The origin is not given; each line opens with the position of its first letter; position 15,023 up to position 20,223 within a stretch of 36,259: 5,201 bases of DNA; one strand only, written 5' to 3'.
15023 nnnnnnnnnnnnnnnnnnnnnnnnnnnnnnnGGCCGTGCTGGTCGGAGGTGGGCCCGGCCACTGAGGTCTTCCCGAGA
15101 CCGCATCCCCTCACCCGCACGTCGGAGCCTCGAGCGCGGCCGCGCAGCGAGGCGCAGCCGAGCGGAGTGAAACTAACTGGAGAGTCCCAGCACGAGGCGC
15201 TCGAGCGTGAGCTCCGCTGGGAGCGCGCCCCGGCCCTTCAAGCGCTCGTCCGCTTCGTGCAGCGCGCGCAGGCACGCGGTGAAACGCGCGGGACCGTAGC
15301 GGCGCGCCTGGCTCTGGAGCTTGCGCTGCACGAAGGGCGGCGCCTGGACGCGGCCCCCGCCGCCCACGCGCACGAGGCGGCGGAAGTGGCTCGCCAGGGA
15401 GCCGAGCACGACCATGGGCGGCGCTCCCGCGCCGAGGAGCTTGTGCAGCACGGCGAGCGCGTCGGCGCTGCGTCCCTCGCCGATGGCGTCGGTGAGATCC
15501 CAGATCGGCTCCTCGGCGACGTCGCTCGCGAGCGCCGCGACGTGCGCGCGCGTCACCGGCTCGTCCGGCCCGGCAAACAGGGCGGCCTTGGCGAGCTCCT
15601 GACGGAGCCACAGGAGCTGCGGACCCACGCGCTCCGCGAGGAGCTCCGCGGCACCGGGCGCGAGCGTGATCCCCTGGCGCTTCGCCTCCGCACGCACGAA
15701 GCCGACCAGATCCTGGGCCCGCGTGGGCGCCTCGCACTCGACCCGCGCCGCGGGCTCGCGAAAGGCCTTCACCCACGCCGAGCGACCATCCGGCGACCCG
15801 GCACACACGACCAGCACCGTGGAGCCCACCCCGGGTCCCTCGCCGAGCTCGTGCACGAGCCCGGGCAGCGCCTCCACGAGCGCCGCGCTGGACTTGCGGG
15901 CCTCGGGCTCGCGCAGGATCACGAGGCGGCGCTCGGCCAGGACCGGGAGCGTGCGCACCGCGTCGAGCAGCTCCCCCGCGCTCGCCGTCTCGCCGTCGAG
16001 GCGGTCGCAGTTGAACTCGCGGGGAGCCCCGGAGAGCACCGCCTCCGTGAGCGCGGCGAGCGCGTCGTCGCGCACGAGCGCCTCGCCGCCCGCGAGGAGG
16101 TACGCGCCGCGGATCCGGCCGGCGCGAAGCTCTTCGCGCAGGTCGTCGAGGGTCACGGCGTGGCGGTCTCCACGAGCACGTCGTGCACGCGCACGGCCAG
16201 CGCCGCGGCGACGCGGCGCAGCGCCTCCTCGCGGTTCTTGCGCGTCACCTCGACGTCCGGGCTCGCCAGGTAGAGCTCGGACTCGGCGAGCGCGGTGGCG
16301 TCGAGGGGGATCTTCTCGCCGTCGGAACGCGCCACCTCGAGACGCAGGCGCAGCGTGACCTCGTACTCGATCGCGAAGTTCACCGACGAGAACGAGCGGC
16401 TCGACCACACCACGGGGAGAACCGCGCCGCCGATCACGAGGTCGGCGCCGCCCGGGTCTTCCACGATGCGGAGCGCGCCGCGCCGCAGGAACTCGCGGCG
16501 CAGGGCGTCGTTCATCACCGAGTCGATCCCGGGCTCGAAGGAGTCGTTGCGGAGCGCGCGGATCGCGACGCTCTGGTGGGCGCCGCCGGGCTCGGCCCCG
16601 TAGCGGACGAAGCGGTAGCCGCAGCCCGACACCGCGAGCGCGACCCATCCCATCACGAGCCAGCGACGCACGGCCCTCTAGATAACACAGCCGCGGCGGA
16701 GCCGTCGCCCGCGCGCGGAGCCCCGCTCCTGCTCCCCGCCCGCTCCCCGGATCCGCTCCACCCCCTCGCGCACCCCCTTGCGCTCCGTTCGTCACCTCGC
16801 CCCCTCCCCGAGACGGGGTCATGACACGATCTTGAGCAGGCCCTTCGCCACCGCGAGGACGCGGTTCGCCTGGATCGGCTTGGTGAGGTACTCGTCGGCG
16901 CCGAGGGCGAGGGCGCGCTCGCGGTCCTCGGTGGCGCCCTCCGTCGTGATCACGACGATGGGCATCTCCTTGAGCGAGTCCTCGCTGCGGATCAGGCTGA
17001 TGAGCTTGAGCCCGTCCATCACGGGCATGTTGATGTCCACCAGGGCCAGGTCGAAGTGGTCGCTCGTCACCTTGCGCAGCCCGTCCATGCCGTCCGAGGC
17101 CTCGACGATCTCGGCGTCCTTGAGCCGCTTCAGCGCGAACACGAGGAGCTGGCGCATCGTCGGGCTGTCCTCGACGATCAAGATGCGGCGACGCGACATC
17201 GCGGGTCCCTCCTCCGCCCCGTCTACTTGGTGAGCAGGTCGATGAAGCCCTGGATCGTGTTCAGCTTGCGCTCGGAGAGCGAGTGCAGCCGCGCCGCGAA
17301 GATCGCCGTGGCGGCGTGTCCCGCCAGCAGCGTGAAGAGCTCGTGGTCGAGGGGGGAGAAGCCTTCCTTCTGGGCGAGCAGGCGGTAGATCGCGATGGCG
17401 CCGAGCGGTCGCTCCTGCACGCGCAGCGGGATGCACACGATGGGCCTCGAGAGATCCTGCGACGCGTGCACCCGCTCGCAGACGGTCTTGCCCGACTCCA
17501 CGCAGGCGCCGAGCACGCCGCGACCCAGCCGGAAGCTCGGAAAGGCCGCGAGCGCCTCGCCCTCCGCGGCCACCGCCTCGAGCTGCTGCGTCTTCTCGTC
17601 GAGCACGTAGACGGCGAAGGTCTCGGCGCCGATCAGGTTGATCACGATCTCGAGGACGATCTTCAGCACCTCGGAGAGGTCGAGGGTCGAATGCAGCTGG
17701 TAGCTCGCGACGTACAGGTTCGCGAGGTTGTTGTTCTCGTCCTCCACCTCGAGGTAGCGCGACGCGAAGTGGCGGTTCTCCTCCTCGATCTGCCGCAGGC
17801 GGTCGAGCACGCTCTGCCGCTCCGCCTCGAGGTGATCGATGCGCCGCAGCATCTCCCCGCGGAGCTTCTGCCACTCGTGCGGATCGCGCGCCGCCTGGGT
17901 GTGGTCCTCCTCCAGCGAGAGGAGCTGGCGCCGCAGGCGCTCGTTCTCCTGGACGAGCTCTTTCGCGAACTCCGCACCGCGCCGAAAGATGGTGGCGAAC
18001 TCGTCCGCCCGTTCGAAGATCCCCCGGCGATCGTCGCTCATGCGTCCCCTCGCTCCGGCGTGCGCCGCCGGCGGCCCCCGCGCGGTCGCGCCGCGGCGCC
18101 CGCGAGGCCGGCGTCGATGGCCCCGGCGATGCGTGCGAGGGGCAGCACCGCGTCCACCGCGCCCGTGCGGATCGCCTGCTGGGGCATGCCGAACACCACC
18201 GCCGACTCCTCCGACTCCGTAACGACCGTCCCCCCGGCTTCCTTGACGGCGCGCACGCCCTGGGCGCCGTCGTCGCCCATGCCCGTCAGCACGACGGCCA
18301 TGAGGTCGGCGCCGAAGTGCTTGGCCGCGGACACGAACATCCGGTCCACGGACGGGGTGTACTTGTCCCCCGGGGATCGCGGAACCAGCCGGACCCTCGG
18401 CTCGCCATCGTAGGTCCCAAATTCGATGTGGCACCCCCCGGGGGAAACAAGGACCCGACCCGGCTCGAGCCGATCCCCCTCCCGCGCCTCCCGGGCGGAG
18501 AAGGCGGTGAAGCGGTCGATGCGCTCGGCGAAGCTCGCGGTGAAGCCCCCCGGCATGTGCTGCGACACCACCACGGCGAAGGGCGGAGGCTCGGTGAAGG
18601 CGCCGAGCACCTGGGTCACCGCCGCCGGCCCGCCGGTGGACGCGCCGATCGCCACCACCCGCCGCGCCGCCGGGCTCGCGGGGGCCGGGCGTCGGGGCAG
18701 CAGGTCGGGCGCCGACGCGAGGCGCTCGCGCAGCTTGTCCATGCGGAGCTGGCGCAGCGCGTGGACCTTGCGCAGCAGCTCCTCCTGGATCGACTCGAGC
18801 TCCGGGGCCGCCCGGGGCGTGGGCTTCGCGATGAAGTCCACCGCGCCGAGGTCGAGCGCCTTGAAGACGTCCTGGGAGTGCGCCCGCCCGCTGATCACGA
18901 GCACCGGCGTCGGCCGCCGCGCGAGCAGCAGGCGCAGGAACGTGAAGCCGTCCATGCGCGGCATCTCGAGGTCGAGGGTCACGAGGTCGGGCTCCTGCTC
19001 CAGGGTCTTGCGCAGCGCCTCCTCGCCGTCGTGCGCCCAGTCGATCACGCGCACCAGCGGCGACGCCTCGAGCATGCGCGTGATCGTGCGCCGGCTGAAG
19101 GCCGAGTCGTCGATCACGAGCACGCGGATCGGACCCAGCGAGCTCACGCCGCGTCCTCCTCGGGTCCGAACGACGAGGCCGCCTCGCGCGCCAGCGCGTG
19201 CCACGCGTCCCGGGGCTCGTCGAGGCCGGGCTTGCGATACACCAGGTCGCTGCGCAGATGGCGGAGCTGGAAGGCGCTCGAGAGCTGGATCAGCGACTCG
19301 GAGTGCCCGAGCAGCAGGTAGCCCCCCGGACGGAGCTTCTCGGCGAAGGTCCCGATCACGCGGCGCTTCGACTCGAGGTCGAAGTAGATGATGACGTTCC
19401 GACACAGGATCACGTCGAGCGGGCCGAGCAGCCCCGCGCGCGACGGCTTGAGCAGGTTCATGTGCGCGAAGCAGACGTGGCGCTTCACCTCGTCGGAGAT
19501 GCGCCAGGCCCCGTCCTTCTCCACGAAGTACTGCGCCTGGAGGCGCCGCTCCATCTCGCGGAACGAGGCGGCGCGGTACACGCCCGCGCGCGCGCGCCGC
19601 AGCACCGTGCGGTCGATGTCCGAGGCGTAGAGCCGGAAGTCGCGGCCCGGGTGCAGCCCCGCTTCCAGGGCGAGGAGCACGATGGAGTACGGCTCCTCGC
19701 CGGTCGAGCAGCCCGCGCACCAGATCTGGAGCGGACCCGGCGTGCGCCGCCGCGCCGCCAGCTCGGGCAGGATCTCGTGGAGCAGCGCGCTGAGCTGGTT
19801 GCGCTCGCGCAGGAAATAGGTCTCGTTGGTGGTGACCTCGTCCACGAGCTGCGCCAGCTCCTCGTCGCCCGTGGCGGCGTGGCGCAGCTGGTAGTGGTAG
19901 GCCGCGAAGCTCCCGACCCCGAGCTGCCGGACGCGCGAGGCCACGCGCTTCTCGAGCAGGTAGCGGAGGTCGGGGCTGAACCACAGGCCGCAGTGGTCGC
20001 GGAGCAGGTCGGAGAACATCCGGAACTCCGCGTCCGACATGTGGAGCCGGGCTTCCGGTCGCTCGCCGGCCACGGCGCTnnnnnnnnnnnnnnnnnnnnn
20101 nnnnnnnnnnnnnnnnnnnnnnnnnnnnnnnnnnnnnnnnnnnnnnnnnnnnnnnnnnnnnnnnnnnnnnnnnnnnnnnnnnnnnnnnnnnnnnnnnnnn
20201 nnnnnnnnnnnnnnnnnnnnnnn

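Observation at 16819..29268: Tightly coupled 12-gene chemosensory cluster carrying four non-canonical passenger genes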

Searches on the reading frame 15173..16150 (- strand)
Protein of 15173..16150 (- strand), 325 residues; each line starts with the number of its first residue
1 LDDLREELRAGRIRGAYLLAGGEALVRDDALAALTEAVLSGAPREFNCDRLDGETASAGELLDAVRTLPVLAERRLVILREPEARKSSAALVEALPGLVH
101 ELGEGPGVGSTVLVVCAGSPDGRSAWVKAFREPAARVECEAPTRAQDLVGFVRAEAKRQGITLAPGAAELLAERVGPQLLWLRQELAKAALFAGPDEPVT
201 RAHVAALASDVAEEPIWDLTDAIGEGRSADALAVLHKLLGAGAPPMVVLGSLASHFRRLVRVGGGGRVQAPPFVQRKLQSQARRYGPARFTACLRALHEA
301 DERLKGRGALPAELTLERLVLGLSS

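Call 12: search_protein_families(library=pfam, proteins=[window:15173-16150:-], max_evalue=0.001)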
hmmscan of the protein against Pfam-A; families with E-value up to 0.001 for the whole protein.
window:15173-16150:- (325 aa): 3 families
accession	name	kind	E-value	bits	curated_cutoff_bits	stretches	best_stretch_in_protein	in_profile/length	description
PF21694.2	DNA_pol3_delta_C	-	1.9e-11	44.5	27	1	214-262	2-50/121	DNA polymerase III delta subunit, C-terminal domain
PF06144.19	DNA_pol3_delta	-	2e-07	31.5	21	1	17-140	1-124/124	DNA polymerase III, delta subunit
PF12169.13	DNA_pol3_gamma3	-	7.2e-05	23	24.4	1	210-266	12-68/143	DNA polymerase III subunits gamma and tau domain III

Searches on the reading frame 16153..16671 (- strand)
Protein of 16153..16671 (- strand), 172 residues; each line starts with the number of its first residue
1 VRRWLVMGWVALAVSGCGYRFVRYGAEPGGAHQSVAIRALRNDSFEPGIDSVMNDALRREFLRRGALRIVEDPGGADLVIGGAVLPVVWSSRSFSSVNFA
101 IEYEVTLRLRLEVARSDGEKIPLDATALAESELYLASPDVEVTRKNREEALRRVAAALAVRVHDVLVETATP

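Call 12: search_protein_families(library=pfam, proteins=[window:16153-16671:-], max_evalue=0.001)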
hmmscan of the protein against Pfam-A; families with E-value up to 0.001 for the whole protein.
window:16153-16671:- (172 aa): 1 family
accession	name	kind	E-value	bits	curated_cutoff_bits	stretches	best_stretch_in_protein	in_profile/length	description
PF04390.17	LptE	-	4.3e-11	43.9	23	1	33-161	2-113/118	Lipopolysaccharide-assembly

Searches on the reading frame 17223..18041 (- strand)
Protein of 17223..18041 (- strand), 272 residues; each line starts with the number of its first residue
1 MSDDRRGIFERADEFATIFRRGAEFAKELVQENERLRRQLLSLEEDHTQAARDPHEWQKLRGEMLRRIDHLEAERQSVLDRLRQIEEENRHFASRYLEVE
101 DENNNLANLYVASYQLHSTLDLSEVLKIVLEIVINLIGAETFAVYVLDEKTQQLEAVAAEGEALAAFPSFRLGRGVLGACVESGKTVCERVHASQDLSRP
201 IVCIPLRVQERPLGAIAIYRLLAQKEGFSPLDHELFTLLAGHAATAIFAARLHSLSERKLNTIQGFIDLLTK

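Call 6: search_protein_families(library=pfam, proteins=[window:17223-18041:-], max_evalue=0.01)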
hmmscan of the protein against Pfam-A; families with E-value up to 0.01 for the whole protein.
window:17223-18041:- (272 aa): 5 families
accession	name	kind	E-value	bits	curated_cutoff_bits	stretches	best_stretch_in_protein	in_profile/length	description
PF13185.12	GAF_2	-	3.6e-17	63.3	28.6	1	120-247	2-135/136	GAF domain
PF13492.12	GAF_3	-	1.8e-13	51.5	27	1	122-247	2-127/129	GAF domain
PF01590.32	GAF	-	1.1e-08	36.1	22.4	1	121-247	1-133/133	GAF domain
PF00804.31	Syntaxin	-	0.0021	18.3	26.7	1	26-91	11-76/157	Syntaxin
PF07888.16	CALCOCO1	-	0.0036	16.7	36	1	27-102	76-151/496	Calcium binding and coiled-coil domain (CALCOCO1) like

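Call 7: search_protein_families(library=ncbifam, proteins=[window:17223-18041:-], max_evalue=0.01)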
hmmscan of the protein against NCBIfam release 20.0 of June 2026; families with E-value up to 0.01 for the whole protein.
window:17223-18041:- (272 aa): 3 families
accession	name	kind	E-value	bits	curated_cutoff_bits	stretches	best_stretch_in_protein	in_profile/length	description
NF033927.1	alph_xenorhab_B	subfamily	0.00025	20.5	40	1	10-111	111-210/223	alpha-xenorhabdolysin family binary toxin subunit B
TIGR01817.1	nifA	equivalog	0.00029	19.7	528.85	1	104-253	2-162/534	nif-specific transcriptional activator NifA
NF007896.0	PRK10600.1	equivalog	0.0006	18.6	578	1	90-153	232-295/598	nitrate/nitrite two-component system sensor histidine kinase NarX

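Call 56: search_solved_structures(query=window:17223-18041:-, max_evalue=0.01)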
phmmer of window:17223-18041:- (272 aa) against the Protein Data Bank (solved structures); distinct sequences matched with E-value up to 0.01: 1.
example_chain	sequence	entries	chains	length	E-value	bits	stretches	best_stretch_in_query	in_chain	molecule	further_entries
1ykd_A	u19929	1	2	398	0.00049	23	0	4-185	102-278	adenylate cyclase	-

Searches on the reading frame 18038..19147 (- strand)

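Call 6: search_protein_families(library=pfam, proteins=[window:18038-19147:-], max_evalue=0.01)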
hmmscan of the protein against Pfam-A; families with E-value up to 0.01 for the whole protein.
window:18038-19147:- (369 aa): 2 families
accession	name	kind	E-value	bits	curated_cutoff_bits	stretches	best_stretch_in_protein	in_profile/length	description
PF01339.22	CheB_methylest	-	8.1e-59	198.7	24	1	165-344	1-174/174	CheB methylesterase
PF00072.30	Response_reg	-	1.7e-24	86.5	30.2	1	9-111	1-102/111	Response regulator receiver domain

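Call 7: search_protein_families(library=ncbifam, proteins=[window:18038-19147:-], max_evalue=0.01)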
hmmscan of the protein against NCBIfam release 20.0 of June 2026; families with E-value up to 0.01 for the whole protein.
window:18038-19147:- (369 aa): 90 families (the best 25 are shown)
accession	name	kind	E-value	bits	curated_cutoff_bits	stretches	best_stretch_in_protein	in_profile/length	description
NF001965.0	PRK00742.1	subfamily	1.1e-107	360.3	293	1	6-344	3-349/357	chemotaxis-specific protein-glutamate methyltransferase CheB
NF009206.0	PRK12555.1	subfamily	5.4e-95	318.2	342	1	7-345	1-333/340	chemotaxis-specific protein-glutamate methyltransferase CheB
NF045944.1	ResRegRpaBCyano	equivalog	1.7e-16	60.3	330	1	10-135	1-122/229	response regulator transcription factor RpaB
NF007969.0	PRK10693.1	equivalog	2e-16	59.9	329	1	8-114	9-114/337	two-component system response regulator RssB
NF045505.1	RR_RssB_Pseudo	equivalog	2.6e-16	59.7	700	1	7-143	6-138/394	two-component system response regulator RssB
NF007935.0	PRK10651.1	equivalog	1.4e-15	57.1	250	1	6-108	6-109/216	two-component system response regulator NarL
NF041733.1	resp_reg_CseB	equivalog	2.5e-15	56.5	350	1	8-113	2-105/228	two-component system response regulator CseB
NF045991.1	RespRegCtrARhodob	equivalog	3e-15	56.6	350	1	7-113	1-106/224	response regulator transcription factor CtrA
NF008567.0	PRK11517.1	equivalog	8.1e-14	51.5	353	1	8-134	2-125/223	response regulator transcription factor HprR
NF011896.0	PRK15369.1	equivalog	1e-13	51.4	242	1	7-113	4-111/211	two component system response regulator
NF040689.1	MtrAB_MtrA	equivalog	1.2e-13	50.9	300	1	9-111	1-101/219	MtrAB system response regulator MtrA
NF008677.0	PRK11697.1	equivalog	1.8e-13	50.4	246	1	7-120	2-115/238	two-component system response regulator BtsR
TIGR01387.1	cztR_silR_copR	subfamily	4.5e-13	49.4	279.2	1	9-134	1-123/218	heavy metal response regulator transcription factor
NF008296.0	PRK11083.1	equivalog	6.9e-13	48.5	273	1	8-130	5-123/228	two-component system response regulator CreB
NF007708.0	PRK10403.1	equivalog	1.3e-12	47.6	343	1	1-110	1-111/215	nitrate/nitrite response regulator protein NarP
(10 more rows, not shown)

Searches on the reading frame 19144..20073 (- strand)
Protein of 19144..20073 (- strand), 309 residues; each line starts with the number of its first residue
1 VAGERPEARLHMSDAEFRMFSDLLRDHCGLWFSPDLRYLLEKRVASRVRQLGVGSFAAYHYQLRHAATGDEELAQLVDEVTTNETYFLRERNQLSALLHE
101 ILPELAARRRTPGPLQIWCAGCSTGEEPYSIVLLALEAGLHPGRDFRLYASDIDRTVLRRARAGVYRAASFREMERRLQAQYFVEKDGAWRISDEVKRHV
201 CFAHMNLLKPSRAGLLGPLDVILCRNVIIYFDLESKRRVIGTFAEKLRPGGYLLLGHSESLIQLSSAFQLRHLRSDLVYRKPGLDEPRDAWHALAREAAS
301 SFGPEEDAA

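Call 6: search_protein_families(library=pfam, proteins=[window:19144-20073:-], max_evalue=0.01)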
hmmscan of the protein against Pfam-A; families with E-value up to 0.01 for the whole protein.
window:19144-20073:- (309 aa): 4 families
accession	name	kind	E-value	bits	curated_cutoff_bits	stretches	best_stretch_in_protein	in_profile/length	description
PF01739.24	CheR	-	4.8e-55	186.5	27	1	83-272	1-190/195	CheR methyltransferase, SAM binding domain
PF03705.20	CheR_N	-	2.6e-11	43.5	27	1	15-65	1-51/53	CheR methyltransferase, all-alpha domain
PF13489.12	Methyltransf_23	-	0.00048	20.3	27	1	161-258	60-119/164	Methyltransferase domain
PF08242.18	Methyltransf_12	-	0.0023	19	30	0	202-253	48-98/98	Methyltransferase domain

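Call 7: search_protein_families(library=ncbifam, proteins=[window:19144-20073:-], max_evalue=0.01)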
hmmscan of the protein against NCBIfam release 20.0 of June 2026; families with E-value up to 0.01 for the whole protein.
window:19144-20073:- (309 aa): 1 family
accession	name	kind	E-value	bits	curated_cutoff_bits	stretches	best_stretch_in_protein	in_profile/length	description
NF007902.0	PRK10611.1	equivalog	7e-52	176.4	435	1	8-271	18-276/287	protein-glutamate O-methyltransferase CheR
